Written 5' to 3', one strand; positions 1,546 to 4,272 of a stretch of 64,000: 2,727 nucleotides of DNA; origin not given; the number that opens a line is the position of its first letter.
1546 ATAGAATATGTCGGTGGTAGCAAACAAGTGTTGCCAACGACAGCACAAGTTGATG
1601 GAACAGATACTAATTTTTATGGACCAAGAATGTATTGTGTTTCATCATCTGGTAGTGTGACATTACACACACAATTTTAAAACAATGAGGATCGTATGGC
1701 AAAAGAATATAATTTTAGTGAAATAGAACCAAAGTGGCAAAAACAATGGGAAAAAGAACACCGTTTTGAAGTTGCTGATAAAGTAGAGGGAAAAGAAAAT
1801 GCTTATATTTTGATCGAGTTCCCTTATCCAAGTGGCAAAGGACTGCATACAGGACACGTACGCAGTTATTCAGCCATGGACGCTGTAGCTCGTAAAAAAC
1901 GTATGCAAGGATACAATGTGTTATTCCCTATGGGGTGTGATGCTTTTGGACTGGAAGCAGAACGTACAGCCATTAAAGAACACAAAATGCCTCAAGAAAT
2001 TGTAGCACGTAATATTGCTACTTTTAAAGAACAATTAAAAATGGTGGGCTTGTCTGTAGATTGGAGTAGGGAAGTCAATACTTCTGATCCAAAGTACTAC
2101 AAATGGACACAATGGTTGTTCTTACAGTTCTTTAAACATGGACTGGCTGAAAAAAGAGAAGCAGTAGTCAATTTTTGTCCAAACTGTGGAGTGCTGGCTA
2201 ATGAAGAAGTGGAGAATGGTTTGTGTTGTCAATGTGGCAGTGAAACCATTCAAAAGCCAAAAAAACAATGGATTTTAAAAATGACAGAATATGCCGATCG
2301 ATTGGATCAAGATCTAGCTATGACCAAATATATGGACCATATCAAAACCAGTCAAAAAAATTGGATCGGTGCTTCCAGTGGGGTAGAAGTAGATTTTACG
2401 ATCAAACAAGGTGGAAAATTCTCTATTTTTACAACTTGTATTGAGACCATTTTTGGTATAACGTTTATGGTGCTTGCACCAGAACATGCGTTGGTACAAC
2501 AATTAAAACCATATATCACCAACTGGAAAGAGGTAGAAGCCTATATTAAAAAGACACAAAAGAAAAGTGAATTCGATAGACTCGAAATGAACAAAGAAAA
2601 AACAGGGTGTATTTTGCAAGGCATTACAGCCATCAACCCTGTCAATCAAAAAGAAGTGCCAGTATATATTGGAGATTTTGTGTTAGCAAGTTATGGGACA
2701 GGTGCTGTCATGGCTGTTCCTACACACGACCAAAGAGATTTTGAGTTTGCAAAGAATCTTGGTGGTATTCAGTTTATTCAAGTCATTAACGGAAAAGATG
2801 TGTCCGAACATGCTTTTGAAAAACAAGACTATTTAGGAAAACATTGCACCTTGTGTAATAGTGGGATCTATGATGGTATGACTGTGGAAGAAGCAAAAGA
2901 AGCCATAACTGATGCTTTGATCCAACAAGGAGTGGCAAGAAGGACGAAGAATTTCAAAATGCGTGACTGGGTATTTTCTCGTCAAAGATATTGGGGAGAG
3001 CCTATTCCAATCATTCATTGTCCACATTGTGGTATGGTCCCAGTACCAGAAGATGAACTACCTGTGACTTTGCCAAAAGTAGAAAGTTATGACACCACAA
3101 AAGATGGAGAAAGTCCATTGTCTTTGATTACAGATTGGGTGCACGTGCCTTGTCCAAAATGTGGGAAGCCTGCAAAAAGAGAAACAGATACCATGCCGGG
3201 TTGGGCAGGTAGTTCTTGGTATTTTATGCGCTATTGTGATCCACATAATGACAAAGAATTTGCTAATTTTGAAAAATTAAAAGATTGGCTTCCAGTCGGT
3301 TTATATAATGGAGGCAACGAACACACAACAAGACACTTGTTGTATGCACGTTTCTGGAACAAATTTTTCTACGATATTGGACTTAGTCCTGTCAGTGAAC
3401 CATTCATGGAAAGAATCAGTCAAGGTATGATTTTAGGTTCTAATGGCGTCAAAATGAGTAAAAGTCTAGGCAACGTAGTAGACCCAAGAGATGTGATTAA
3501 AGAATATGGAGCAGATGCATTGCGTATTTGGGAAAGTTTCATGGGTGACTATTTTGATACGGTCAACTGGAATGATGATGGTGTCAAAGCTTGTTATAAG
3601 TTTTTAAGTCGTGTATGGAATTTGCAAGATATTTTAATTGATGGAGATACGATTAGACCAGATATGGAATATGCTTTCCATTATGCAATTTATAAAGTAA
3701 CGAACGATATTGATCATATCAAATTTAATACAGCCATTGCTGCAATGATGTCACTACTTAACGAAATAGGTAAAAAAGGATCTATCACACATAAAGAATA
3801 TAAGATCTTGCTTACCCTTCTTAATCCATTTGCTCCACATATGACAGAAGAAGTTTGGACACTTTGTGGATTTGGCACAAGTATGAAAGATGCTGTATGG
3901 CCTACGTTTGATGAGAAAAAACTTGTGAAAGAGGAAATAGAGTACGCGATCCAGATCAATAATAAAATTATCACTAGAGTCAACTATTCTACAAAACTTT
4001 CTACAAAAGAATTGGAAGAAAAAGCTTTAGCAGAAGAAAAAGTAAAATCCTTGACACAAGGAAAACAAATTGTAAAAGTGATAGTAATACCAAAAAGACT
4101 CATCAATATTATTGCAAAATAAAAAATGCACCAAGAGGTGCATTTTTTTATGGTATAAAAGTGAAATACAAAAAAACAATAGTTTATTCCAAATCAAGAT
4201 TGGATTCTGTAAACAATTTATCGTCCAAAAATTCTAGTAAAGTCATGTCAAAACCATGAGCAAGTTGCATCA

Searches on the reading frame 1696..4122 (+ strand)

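Call 18: search_protein_families(library=ncbifam, proteins=[window:1696-4122:+], max_evalue=0.00001)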
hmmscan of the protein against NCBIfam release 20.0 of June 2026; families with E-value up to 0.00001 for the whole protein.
window:1696-4122:+ (808 aa): 18 families
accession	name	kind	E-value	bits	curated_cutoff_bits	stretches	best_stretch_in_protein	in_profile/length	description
TIGR00396.1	leuS_bact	equivalog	3.7e-270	898.7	548.4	1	5-807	1-842/843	leucine--tRNA ligase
NF009687.0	PRK13208.1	equivalog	5.9e-75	252.9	738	4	2-174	7-191/801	valine--tRNA ligase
TIGR00422.1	valS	equivalog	1.9e-73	247.8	612.1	3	1-174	1-189/863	valine--tRNA ligase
NF008957.0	PRK12300.1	subfamily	1.5e-71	241.6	677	4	576-778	617-832/946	leucine--tRNA ligase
TIGR00392.1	ileS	equivalog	9.6e-61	206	621.4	2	421-645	459-670/861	isoleucine--tRNA ligase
NF004349.1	PRK05729.1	equivalog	2.3e-60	204.8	704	3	422-765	391-724/860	valine--tRNA ligase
TIGR00395.1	leuS_arch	equivalog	3.2e-57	194.2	648.5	3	9-83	2-73/938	leucine--tRNA ligase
NF000540.1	alt_ValS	exception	3.9e-37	127.7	900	2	7-92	6-90/827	valine--tRNA ligase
NF011492.0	PRK14900.1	equivalog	1.4e-34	119.2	1783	2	1-174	9-199/1044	valine--tRNA ligase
TIGR00398.1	metG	equivalog_domain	6e-29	101.2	336.35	2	41-188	6-150/530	methionine--tRNA ligase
NF000258.1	MupB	exception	2.9e-25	88.3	1900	2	421-613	437-613/1033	mupirocin-resistant isoleucine--tRNA ligase MupB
NF008900.0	PRK12267.1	equivalog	4.7e-25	88.1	598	2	33-205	3-174/648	methionine--tRNA ligase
NF000257.1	MupA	exception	1.1e-22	79.7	1900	1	421-683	433-664/1024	mupirocin-resistant isoleucine--tRNA ligase MupA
NF001100.0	PRK00133.1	equivalog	4.3e-20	71.8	587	1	41-183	12-151/676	methionine--tRNA ligase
NF040702.1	ileS_w_GNAT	exception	3.6e-18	64.6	1999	1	7-91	19-103/1100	isoleucine--tRNA ligase, N-acetyltransferase domain-containing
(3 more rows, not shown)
